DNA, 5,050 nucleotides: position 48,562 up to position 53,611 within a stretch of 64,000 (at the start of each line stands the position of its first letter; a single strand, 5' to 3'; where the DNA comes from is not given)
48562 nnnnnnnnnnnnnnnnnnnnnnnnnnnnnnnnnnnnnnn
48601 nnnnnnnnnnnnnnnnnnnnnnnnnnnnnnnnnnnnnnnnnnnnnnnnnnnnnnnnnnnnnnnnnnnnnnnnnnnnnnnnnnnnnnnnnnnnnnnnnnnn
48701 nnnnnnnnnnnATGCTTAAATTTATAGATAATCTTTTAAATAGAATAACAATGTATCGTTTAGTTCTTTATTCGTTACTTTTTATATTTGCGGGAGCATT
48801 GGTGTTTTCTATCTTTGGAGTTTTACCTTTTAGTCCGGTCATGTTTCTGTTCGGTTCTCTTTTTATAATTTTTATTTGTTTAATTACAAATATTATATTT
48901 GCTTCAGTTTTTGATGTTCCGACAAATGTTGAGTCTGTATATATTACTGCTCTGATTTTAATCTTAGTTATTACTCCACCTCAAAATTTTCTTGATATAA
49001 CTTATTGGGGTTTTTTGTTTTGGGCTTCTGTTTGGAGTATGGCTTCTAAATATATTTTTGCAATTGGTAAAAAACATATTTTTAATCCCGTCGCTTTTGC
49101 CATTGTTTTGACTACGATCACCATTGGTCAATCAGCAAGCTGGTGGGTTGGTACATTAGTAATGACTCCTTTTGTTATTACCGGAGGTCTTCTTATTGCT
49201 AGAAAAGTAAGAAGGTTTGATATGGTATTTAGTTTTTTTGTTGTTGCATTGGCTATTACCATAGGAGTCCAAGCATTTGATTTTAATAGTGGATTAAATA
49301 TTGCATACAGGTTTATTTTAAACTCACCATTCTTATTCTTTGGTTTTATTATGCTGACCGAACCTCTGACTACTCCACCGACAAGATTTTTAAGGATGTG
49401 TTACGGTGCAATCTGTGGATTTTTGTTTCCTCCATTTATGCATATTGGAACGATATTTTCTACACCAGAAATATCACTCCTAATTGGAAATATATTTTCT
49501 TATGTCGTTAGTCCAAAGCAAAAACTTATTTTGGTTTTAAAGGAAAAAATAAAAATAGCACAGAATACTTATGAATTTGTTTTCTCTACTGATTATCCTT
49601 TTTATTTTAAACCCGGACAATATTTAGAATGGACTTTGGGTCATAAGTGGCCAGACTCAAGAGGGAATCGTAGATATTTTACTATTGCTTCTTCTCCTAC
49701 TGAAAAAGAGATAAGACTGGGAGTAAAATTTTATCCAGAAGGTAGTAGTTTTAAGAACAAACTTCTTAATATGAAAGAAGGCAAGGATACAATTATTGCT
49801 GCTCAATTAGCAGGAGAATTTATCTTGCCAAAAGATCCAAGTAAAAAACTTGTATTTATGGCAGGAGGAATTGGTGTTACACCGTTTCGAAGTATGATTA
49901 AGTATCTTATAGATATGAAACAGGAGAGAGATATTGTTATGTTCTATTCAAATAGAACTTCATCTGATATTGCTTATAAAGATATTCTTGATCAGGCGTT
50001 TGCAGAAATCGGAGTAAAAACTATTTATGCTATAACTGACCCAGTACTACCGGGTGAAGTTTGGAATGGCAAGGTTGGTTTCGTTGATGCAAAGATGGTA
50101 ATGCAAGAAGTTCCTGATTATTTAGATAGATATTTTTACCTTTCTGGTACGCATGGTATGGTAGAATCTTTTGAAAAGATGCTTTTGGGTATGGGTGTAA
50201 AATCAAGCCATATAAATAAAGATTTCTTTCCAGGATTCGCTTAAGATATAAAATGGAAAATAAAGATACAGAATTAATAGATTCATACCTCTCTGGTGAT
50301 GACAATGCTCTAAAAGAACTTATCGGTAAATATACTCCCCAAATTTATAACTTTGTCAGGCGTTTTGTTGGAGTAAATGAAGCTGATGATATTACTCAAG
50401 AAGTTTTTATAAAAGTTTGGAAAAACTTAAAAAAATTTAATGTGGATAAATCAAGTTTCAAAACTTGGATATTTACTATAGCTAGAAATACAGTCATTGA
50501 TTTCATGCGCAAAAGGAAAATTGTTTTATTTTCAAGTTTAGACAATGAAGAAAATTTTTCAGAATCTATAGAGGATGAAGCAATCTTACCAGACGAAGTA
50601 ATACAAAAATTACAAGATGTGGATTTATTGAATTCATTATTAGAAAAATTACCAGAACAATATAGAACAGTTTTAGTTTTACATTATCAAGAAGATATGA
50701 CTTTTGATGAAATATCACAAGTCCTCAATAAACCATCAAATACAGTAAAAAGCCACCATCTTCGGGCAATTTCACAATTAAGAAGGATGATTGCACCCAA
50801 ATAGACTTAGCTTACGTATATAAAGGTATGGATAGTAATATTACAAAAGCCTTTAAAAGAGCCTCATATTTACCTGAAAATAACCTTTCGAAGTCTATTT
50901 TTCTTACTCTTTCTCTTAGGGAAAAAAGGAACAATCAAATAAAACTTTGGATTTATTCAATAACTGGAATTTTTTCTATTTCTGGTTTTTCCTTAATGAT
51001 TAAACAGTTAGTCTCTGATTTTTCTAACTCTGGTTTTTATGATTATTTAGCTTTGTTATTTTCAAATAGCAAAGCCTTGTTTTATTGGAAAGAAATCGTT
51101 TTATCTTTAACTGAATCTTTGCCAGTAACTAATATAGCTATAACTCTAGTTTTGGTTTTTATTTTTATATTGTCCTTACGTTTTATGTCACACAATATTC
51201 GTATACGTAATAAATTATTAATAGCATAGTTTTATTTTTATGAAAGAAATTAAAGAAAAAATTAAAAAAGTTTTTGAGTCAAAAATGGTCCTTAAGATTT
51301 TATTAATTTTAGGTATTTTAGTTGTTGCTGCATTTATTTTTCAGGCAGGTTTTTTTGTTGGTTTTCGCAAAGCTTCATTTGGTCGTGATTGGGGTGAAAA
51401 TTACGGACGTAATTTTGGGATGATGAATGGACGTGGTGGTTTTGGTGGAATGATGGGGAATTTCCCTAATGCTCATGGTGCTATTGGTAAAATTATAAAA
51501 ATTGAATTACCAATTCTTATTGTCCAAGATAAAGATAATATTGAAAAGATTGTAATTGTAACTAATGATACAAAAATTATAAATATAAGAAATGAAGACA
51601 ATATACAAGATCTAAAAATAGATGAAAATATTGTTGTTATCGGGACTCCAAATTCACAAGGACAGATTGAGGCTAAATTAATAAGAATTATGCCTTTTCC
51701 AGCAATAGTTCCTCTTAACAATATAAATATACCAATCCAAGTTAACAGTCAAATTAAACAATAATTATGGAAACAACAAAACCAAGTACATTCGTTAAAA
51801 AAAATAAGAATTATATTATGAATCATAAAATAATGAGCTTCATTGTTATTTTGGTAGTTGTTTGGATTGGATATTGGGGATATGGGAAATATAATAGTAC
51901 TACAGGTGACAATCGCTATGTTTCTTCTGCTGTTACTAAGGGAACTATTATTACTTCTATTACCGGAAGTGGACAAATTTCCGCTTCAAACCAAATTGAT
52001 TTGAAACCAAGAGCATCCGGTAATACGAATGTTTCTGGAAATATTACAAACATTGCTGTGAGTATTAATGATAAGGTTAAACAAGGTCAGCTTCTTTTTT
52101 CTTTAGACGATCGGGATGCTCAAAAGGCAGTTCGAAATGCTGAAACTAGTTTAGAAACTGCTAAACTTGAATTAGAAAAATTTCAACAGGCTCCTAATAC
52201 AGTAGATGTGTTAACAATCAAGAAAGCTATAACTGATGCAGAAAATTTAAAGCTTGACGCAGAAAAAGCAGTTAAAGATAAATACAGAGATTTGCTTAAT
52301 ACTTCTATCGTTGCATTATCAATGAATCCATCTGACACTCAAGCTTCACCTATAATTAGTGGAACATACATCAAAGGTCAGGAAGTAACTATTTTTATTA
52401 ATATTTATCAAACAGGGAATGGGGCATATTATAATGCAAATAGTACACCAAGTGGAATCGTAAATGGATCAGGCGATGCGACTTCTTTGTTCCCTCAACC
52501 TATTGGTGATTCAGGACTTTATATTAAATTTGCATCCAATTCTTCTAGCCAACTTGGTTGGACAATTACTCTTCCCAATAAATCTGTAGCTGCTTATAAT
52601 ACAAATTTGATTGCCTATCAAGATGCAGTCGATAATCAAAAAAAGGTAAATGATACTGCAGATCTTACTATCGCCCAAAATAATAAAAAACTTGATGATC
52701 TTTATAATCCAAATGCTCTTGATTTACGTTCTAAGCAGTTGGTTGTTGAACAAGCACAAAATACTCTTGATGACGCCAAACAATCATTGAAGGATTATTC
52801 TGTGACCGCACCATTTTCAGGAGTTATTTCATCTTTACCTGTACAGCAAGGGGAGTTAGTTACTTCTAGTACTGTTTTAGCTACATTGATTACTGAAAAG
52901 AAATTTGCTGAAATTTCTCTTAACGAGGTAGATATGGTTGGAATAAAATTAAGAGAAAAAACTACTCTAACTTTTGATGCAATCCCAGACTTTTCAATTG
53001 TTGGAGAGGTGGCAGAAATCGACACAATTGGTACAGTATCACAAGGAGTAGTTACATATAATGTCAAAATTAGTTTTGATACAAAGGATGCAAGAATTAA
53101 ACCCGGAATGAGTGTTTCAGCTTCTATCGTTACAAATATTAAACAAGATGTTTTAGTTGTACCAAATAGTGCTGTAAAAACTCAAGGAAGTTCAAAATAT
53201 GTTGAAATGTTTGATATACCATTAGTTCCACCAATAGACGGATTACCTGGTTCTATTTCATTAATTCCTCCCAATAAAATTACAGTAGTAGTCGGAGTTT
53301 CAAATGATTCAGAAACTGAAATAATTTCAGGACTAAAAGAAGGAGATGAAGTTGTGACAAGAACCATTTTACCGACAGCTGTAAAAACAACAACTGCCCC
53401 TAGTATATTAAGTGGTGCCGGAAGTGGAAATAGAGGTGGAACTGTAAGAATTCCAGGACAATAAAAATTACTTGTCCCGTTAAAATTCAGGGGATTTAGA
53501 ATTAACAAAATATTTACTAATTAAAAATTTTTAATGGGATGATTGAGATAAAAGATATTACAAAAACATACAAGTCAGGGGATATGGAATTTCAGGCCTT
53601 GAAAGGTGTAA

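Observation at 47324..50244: Three-gene flavinylation / transmembrane electron-transfer cassette: FMN-binding protein, ApbE, membrane-FAD/NAD(P)H oxidoreductase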

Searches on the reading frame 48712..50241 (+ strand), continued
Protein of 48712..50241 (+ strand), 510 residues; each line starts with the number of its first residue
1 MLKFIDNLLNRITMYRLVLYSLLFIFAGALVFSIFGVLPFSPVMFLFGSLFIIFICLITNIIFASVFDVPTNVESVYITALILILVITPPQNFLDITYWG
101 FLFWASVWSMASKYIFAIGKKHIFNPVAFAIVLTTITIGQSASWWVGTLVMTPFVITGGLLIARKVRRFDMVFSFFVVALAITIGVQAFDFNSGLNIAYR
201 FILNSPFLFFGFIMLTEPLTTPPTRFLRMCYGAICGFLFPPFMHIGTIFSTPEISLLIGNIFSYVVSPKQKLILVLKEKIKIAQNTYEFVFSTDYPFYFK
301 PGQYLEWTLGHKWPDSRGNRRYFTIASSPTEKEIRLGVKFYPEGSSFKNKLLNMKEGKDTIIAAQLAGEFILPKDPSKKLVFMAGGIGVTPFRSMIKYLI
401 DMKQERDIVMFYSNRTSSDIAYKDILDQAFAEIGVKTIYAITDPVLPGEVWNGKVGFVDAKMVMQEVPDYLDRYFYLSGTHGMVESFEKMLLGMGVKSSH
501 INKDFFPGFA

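Call 26: fold_search(model_id=the predicted structure, library=pdb)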
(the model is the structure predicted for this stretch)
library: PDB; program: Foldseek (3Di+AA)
matches with E <= 10: 1434; with E <= 0.001: 329
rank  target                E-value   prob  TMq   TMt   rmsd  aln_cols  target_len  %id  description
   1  6o0a                  3.8e-17  1.00  0.43  0.55  12.3       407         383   18  Crystal structure of flavohemoglobin from Malassezia yamatoensis with bound FAD and heme determined by iron SAD phasing (released 2019-03-06)
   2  1gvh                  7.0e-16  1.00  0.44  0.55  13.0       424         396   16  The X-ray structure of ferric Escherichia coli flavohemoglobin reveals an unespected geometry of the distal heme pocket (released 2002-08-06)
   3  5ogx                  1.2e-15  1.00  0.42  0.63   2.5       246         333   21  Crystal structure of Amycolatopsis cytochrome P450 reductase GcoB. (released 2018-07-04)
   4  4eh1_B                2.6e-15  1.00  0.40  0.82   3.0       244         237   20  Crystal Structure of the Flavohem-like-FAD/NAD Binding Domain of Nitric Oxide Dioxygenase from Vibrio cholerae O1 biov (released 2012-04-25)
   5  4eh1_A                2.9e-15  1.00  0.41  0.84   2.8       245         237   20  Crystal Structure of the Flavohem-like-FAD/NAD Binding Domain of Nitric Oxide Dioxygenase from Vibrio cholerae O1 biov (released 2012-04-25)
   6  8qta                  3.3e-15  1.00  0.38  0.47  19.7       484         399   16  Cryo-EM structure of Streptococcus pneumoniae NADPH oxidase F397A mutant in complex with NADPH (released 2024-07-24)
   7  4wqm                  4.8e-15  1.00  0.41  0.62   2.8       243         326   23  Structure of the toluene 4-monooxygenase NADH oxidoreductase T4moF, K270S K271S variant (released 2015-09-09)
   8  4g1v                  5.0e-15  1.00  0.42  0.53  10.5       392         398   16  X-ray structure of yeast flavohemoglobin (released 2012-11-14)
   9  7qty                  7.3e-15  1.00  0.42  0.74   4.8       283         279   22  X-ray structure of FAD domain of NqrF of Klebsiella pneumoniae (released 2022-02-09)
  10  8a1t_F                2.5e-14  1.00  0.42  0.52   5.0       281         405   21  Sodium pumping NADH-quinone oxidoreductase (released 2023-06-14)
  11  7qu5                  2.7e-14  1.00  0.42  0.75   4.7       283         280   23  X-ray structure of FAD domain of NqrF of Pseudomonas aeruginosa (released 2022-02-09)
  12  2r6h_C                2.7e-14  1.00  0.41  0.71   4.6       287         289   20  Crystal structure of the domain comprising the NAD binding and the FAD binding regions of the NADH:ubiquinone oxidored (released 2007-09-11)
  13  7qu3                  3.0e-14  1.00  0.42  0.75   4.7       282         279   23  X-ray structure of FAD domain of NqrF of Pseudomonas aeruginosa (released 2022-02-09)
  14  8qt6                  3.0e-14  1.00  0.36  0.45  19.9       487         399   16  Cryo-EM structure of Streptococcus pneumoniae NADPH oxidase (released 2024-07-24)
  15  7c3a_C                5.2e-14  1.00  0.40  0.60   3.5       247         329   23  Ferredoxin reductase in carbazole 1,9a-dioxygenase (released 2021-05-26)
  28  7c3b_C                2.6e-13  1.00  0.39  0.58   3.4       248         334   22  Ferredoxin reductase in carbazole 1,9a-dioxygenase (FAD apo form) (released 2021-05-26)
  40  7c3a_B                4.9e-13  1.00  0.40  0.60   3.3       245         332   23  Ferredoxin reductase in carbazole 1,9a-dioxygenase (released 2021-05-26)
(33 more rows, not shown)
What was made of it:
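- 49525..50244 (+): Gene 3, C-terminal cytoplasmic FNR-type FAD/NAD(P)H domain. It contains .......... (49669-49698), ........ (49864-49887) and a C-terminal DFFPGFA. Fold matches to FNR-family reductases align at 2.5-5 A rmsd (call 26).
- Tried and rejected: Foldseek with the full-length model: hits to the FNR domain filled the list and hid the membrane domain (call 26).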

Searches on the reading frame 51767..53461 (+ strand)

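Call 44: search_protein_families(library=pfam, proteins=[window:51767-53461:+], max_evalue=0.001)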
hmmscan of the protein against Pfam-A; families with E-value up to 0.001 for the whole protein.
window:51767-53461:+ (565 aa): 4 families
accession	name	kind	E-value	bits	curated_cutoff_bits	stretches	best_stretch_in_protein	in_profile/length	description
PF16576.10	HlyD_D23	-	2.5e-14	53.5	30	1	314-450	78-214/214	Barrel-sandwich domain of CusB or HlyD membrane-fusion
PF13437.12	HlyD_3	-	4.6e-14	53.5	22.2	1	346-447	2-106/106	HlyD family secretion protein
PF13533.13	Biotin_lipoyl_2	-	3.8e-09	36.6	29.8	1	89-114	7-32/32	Biotin-lipoyl like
PF00364.28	Biotin_lipoyl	-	3.7e-05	23.9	22.1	0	345-374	44-73/73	Biotin-requiring enzyme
